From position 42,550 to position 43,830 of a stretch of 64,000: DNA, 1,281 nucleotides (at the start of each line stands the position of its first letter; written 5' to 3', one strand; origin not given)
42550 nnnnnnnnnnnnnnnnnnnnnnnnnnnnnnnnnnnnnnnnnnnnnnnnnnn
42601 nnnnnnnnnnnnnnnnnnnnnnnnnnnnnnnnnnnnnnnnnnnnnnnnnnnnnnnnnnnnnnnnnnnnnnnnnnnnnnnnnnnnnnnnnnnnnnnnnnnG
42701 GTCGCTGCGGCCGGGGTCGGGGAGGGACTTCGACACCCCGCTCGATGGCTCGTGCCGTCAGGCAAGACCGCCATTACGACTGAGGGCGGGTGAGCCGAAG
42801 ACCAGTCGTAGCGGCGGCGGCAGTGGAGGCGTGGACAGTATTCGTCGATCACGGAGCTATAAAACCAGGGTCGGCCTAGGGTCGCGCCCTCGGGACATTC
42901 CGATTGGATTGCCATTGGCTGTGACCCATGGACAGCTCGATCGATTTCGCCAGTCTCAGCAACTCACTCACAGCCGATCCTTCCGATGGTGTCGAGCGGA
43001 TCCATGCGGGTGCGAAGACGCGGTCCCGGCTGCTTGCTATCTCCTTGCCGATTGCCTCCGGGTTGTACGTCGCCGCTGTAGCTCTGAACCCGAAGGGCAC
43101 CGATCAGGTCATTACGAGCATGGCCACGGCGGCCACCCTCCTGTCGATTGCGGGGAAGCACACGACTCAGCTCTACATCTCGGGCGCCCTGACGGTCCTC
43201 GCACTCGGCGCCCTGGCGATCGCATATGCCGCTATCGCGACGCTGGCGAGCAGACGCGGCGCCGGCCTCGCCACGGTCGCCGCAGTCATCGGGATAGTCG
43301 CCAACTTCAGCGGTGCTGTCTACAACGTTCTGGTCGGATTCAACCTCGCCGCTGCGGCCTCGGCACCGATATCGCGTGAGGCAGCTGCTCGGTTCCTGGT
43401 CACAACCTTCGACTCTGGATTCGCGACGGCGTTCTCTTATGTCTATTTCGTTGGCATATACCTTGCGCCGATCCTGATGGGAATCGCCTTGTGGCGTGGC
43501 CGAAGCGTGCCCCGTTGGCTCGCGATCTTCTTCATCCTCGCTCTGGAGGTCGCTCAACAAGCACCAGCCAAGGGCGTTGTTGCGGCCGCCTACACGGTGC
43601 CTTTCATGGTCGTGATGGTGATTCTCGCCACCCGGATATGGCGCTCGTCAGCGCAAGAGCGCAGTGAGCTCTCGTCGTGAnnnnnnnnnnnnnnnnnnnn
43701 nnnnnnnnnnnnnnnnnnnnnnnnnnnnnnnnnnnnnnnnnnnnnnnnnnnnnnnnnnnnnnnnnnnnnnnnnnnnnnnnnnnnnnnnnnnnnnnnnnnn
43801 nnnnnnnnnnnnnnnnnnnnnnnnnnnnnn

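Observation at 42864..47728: Conserved 34-nt element with tandem GGGTCG half-sites on both sides of the LAL-regulator module, each 31 nt before an ATG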

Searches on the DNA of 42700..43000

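Call 47: search_rna_families(source=window, start=42700, end=43000, threshold=evalue, max_evalue=10)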
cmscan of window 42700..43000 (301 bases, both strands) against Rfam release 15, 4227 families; matches with E-value up to 10: 1.
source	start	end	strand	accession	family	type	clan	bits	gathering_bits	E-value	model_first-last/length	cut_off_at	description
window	42701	42816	+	RF01528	CC3513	Gene; sRNA;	-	11.3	40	9.2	1-176/176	no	caulobacter sRNA CC3513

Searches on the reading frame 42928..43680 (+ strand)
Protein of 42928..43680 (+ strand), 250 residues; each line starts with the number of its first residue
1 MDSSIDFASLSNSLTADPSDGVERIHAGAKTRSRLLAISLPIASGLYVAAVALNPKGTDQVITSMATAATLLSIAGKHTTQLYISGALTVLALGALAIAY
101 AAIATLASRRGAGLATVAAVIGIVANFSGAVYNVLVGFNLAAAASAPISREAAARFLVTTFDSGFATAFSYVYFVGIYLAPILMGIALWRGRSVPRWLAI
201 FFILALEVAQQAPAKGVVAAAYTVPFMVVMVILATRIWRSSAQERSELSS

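Call 9: search_protein_families(library=pfam, proteins=[window:42928-43680:+], max_evalue=0.01)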
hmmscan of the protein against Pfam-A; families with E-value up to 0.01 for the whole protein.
window:42928-43680:+ (250 aa): 1 family
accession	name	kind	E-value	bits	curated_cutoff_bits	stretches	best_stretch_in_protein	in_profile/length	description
PF14329.11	DUF4386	-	0.0002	21.8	27.6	1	58-206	21-168/210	Domain of unknown function (DUF4386)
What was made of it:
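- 42928..43680 (+): DUF4386-like membrane protein (250 aa). Its ATGGAC start is part of the cassette and is the presumed transcription start. Pfam DUF4386, E 2e-4, below the family cut-off (call 9).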

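Call 11: find_encoding_contigs(protein=window:42928-43680:+, flank=6000, max_places=6)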
Protein window:42928-43680:+ (250 aa): 22 contigs read that carry it; 6 places shown.
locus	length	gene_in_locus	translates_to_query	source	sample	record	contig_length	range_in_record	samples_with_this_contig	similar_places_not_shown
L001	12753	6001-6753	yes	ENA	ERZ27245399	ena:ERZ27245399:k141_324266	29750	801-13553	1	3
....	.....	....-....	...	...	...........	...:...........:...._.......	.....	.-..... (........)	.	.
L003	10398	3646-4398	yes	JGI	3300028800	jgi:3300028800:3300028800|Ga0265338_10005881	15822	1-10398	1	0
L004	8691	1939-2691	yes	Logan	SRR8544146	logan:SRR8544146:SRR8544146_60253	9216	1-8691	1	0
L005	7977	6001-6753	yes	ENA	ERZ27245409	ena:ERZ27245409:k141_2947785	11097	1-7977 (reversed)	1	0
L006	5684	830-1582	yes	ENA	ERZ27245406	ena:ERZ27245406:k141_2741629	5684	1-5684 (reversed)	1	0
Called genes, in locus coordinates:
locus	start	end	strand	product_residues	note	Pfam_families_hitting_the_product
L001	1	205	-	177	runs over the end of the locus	PF04542:Sigma70_r2, PF08281:Sigma70_r4_2, PF04545:Sigma70_r4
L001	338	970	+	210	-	-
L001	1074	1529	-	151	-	PF10604:Polyketide_cyc2, PF03364:Polyketide_cyc (weak)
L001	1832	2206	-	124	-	PF00376:MerR, PF13411:MerR_1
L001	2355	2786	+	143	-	PF00011:HSP20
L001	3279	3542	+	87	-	PF00589:Phage_integrase (weak)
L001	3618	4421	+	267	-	-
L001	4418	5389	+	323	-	PF08843:AbiEii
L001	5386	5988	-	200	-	-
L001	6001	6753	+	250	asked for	-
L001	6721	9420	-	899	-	PF13191:AAA_16, PF07719:TPR_2 (faint), PF00196:GerE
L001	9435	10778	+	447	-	PF07690:MFS_1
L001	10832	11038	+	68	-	-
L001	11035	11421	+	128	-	PF14079:DUF4260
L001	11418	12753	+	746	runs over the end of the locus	PF03176:MMPL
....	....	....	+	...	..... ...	-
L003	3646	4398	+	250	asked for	-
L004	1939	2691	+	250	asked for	-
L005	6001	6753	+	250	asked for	-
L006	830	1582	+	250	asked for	-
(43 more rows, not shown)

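Call 12: find_homologous_proteins(query=window:42928-43680:+)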
Query window:42928-43680:+ (250 aa): 315 proteins with E <= 0.001 among 8000 candidates; the best 120 are listed.
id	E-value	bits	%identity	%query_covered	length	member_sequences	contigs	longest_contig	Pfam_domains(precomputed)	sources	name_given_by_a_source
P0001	1.1e-144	498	100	100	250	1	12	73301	-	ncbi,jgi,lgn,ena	-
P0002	3.1e-128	444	89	98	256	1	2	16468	-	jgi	jgi:hypothetical protein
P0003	9.6e-111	387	77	99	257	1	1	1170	-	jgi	jgi:hypothetical protein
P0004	8.9e-110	384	77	99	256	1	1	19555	-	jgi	jgi:hypothetical protein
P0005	1.3e-107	377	78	97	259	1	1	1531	-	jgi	jgi:hypothetical protein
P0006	8.6e-106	371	75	98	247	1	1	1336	-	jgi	jgi:hypothetical protein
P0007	3.1e-102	359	73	98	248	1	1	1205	-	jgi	jgi:hypothetical protein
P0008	7.1e-72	260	60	86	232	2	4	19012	-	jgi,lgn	jgi:hypothetical protein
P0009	2.2e-71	258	57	92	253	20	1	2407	-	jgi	jgi:hypothetical protein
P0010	6.7e-71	257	58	96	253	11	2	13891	-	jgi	jgi:hypothetical protein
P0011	1.1e-70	256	62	88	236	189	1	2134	PF14329.12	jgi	-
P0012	1.2e-70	256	58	89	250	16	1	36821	-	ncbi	-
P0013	1.6e-70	255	61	88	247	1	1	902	PF14329.12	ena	-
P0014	4.6e-70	254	59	86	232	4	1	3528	PF14329.12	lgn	-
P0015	5.3e-70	254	58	91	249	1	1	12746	PF14329.12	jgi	jgi:hypothetical protein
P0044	1.5e-68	249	58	90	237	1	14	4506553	-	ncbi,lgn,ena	-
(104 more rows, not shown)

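Call 13: find_encoding_contigs(protein=P0002, flank=8000, max_places=3)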
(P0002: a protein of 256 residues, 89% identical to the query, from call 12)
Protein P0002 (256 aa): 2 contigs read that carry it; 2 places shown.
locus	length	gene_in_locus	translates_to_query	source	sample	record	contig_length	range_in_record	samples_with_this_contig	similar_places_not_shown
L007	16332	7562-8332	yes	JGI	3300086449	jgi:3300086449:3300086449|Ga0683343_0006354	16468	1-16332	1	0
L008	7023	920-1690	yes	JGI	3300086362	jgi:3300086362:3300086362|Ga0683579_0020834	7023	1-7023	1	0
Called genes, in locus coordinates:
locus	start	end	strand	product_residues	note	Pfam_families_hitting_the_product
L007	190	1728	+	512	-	PF07690:MFS_1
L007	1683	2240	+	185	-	-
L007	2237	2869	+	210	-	PF00106:adh_short, PF08659:KR, PF13561:adh_short_C2 (weak)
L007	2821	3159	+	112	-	-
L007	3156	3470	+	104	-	PF08327:AHSA1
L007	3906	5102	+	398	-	PF14659:Phage_int_SAM_3 (faint), PF00589:Phage_integrase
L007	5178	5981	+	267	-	-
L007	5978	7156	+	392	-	PF08843:AbiEii, PF13280:WYL (weak)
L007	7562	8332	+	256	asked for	-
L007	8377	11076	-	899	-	PF13191:AAA_16, PF07719:TPR_2 (faint), PF00196:GerE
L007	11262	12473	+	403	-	PF07690:MFS_1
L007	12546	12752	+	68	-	-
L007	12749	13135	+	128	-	PF14079:DUF4260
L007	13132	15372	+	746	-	PF03176:MMPL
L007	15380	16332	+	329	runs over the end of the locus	PF00561:Abhydrolase_1, PF12697:Abhydrolase_6, PF12146:Hydrolase_4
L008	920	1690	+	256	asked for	-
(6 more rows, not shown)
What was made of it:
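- An integrase/AbiE island remnant lies just upstream of copy 1 (calls 9, 11, 13).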

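Call 14: find_encoding_contigs(protein=P0004, flank=8000, max_places=3)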
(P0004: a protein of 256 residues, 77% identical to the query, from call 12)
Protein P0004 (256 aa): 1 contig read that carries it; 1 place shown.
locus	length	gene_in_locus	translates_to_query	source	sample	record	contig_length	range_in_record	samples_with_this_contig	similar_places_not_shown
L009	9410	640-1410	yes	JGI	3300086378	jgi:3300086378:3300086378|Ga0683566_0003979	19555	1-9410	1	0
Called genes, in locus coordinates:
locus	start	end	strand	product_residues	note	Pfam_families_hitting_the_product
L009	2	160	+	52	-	?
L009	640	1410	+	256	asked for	-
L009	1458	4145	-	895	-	PF13191:AAA_16, PF13401:AAA_22 (faint), PF00196:GerE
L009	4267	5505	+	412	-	PF07690:MFS_1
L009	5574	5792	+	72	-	-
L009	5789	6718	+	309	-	PF00753:Lactamase_B, PF23023:Anti-Pycsar_Apyc1 (weak)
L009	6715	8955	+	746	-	PF03176:MMPL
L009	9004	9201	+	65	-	-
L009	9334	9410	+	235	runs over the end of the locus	PF05977:MFS_3 (weak), PF07690:MFS_1 (weak)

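Call 20: find_encoding_contigs(protein=P0008, flank=8000, max_places=3)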
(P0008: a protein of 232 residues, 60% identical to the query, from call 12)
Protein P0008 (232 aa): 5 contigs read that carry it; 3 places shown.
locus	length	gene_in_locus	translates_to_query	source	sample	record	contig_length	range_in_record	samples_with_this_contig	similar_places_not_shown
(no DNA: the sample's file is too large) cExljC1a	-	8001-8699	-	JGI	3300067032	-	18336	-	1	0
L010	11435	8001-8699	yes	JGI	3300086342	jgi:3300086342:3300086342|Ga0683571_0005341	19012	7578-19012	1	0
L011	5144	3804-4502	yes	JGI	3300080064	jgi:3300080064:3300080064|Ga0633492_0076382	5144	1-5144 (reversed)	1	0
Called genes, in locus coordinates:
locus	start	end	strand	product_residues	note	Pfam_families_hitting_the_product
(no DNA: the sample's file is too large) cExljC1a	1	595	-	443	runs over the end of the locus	PF07690:MFS_1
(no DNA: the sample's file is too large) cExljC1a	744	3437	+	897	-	PF13191:AAA_16, PF13401:AAA_22 (weak), PF13424:TPR_12 (faint), PF00196:GerE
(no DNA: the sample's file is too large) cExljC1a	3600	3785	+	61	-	-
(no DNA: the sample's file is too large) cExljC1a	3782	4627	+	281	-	PF12146:Hydrolase_4, PF00561:Abhydrolase_1, PF12697:Abhydrolase_6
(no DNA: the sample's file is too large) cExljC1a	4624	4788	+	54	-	-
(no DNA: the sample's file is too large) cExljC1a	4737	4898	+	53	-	PF14079:DUF4260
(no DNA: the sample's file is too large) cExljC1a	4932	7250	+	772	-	PF03176:MMPL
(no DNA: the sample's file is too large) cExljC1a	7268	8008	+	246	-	PF01177:Asp_Glu_race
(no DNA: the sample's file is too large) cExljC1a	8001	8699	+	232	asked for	-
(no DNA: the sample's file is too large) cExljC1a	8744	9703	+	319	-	PF00561:Abhydrolase_1, PF12697:Abhydrolase_6, PF12146:Hydrolase_4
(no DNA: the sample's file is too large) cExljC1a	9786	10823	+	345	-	PF03435:Sacchrp_dh_NADP, PF13460:NAD_binding_10 (weak)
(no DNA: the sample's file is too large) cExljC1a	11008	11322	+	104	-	-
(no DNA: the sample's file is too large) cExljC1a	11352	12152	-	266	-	-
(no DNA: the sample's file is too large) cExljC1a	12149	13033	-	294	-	?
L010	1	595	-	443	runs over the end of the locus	PF07690:MFS_1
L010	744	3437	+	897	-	PF13191:AAA_16, PF13401:AAA_22 (weak), PF13424:TPR_12 (faint), PF00196:GerE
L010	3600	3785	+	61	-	-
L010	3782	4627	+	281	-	PF12146:Hydrolase_4, PF00561:Abhydrolase_1, PF12697:Abhydrolase_6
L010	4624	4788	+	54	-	-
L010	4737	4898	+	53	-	PF14079:DUF4260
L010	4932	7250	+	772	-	PF03176:MMPL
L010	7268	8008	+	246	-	PF01177:Asp_Glu_race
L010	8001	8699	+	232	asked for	-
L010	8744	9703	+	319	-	PF00561:Abhydrolase_1, PF12697:Abhydrolase_6, PF12146:Hydrolase_4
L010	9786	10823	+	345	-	PF03435:Sacchrp_dh_NADP, PF13460:NAD_binding_10 (weak)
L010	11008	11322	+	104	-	-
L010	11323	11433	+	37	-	?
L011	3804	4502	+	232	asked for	-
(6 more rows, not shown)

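Call 21: find_encoding_contigs(protein=P0044, flank=8000, max_places=2)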
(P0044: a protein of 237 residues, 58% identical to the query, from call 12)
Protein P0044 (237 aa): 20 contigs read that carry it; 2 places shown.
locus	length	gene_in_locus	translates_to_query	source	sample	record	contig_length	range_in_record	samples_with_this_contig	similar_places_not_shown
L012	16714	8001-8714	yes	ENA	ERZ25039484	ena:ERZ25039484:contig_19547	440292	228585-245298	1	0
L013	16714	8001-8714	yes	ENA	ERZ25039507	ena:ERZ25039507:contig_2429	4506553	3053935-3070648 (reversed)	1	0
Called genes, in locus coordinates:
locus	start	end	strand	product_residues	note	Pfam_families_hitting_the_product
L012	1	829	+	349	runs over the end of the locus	PF01636:APH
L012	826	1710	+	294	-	PF05721:PhyH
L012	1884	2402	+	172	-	-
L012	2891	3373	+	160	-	-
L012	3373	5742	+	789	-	PF00069:Pkinase, PF01636:APH (weak), PF07714:PK_Tyr_Ser-Thr, PF05147:LANC_like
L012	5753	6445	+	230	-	-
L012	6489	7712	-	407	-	PF00890:FAD_binding_2, PF01593:Amino_oxidase, PF01946:Thi4 (weak), PF03486:HI0933_like (faint), PF12831:FAD_oxidored (weak), PF13450:NAD_binding_8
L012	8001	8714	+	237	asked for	-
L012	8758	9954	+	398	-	PF07730:HisKA_3, PF02518:HATPase_c (weak)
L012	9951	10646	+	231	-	PF00072:Response_reg, PF08281:Sigma70_r4_2, PF00196:GerE, PF04545:Sigma70_r4 (faint)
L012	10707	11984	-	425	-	-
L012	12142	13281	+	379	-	PF20510:HgmA_N (faint)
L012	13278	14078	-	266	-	PF00903:Glyoxalase (weak), PF22677:Ble-like_N (faint), PF18029:Glyoxalase_6 (faint), PF00903:Glyoxalase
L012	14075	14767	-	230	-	PF00440:TetR_N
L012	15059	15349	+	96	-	-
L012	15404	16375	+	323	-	PF00389:2-Hacid_dh (weak), PF02826:2-Hacid_dh_C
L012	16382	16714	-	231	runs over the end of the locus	PF13489:Methyltransf_23, PF08241:Methyltransf_11, PF08242:Methyltransf_12 (weak), PF13649:Methyltransf_25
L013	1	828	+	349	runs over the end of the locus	PF01636:APH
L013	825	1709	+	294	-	PF05721:PhyH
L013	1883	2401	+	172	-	-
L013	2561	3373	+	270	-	-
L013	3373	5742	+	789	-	PF00069:Pkinase, PF01636:APH (weak), PF07714:PK_Tyr_Ser-Thr, PF05147:LANC_like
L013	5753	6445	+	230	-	-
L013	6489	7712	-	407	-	PF00890:FAD_binding_2, PF01593:Amino_oxidase, PF01946:Thi4 (weak), PF03486:HI0933_like (faint), PF12831:FAD_oxidored (weak), PF13450:NAD_binding_8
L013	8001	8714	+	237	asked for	-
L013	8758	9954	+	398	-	PF07730:HisKA_3, PF02518:HATPase_c (weak)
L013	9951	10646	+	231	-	PF00072:Response_reg, PF08281:Sigma70_r4_2, PF00196:GerE, PF04545:Sigma70_r4 (faint)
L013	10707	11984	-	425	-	-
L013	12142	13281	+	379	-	PF20510:HgmA_N (faint)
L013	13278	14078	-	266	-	PF00903:Glyoxalase (weak), PF22677:Ble-like_N (faint), PF18029:Glyoxalase_6 (faint), PF00903:Glyoxalase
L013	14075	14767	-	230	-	PF00440:TetR_N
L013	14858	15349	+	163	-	-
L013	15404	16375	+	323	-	PF00389:2-Hacid_dh (weak), PF02826:2-Hacid_dh_C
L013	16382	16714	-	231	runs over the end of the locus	PF13489:Methyltransf_23, PF08241:Methyltransf_11, PF08242:Methyltransf_12 (weak), PF13649:Methyltransf_25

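Call 62: search_protein_families(library=ncbifam, proteins=[window:42928-43680:+], max_evalue=0.01)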
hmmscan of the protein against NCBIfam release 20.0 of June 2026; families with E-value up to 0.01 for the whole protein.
window:42928-43680:+ (250 aa): 0 families
